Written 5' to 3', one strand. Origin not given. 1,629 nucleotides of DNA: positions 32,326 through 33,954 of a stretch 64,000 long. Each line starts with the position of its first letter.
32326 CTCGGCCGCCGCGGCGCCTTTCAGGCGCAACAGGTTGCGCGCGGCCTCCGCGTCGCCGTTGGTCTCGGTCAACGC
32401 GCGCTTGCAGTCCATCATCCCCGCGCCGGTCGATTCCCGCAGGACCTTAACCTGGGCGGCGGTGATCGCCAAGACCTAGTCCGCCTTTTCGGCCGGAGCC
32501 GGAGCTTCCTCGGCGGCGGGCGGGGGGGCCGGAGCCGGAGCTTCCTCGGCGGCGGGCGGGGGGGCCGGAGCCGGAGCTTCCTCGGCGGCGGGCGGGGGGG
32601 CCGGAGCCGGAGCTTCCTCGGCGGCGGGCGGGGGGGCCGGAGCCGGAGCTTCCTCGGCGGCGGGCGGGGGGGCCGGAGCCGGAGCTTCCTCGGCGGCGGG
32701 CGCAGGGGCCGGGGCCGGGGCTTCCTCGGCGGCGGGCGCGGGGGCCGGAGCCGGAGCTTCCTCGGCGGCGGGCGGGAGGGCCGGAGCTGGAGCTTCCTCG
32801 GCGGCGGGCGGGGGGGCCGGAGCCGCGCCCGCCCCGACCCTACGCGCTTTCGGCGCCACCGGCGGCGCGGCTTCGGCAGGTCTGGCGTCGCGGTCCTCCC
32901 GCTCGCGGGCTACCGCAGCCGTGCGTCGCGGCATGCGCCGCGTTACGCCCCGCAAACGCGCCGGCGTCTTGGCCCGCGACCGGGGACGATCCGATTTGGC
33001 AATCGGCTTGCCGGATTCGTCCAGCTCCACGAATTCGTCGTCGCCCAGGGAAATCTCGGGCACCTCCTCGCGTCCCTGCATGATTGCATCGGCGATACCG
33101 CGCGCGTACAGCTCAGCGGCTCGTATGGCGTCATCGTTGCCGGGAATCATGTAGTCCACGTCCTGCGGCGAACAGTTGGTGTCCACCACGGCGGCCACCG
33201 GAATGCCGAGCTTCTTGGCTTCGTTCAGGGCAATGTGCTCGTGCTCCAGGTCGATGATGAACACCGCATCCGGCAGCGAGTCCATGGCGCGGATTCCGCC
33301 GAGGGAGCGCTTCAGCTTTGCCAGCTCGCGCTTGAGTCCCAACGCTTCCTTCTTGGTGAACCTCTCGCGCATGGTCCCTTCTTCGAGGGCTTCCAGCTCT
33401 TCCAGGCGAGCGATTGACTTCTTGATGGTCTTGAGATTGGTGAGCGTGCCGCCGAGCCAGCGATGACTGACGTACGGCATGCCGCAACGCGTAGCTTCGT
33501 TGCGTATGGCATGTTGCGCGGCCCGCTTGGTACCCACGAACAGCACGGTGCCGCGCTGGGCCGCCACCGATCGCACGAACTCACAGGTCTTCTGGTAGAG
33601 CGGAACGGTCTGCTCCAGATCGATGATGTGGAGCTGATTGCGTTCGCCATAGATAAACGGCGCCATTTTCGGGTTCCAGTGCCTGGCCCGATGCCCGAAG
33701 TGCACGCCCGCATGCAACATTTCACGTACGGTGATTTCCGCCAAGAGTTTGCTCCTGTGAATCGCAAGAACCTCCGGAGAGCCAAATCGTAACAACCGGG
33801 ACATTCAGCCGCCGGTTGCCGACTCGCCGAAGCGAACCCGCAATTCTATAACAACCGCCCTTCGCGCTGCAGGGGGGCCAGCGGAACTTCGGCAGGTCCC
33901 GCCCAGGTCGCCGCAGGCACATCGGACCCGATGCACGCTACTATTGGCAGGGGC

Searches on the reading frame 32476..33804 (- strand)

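Call 79: search_protein_families(library=pfam, proteins=[window:32476-33804:-], max_evalue=0.00001)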
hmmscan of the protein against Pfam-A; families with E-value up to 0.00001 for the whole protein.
window:32476-33804:- (442 aa): 1 family
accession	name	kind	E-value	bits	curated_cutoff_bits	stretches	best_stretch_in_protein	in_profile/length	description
PF00318.25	Ribosomal_S2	-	2.3e-93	311.9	26.1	1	29-244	1-216/216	Ribosomal protein S2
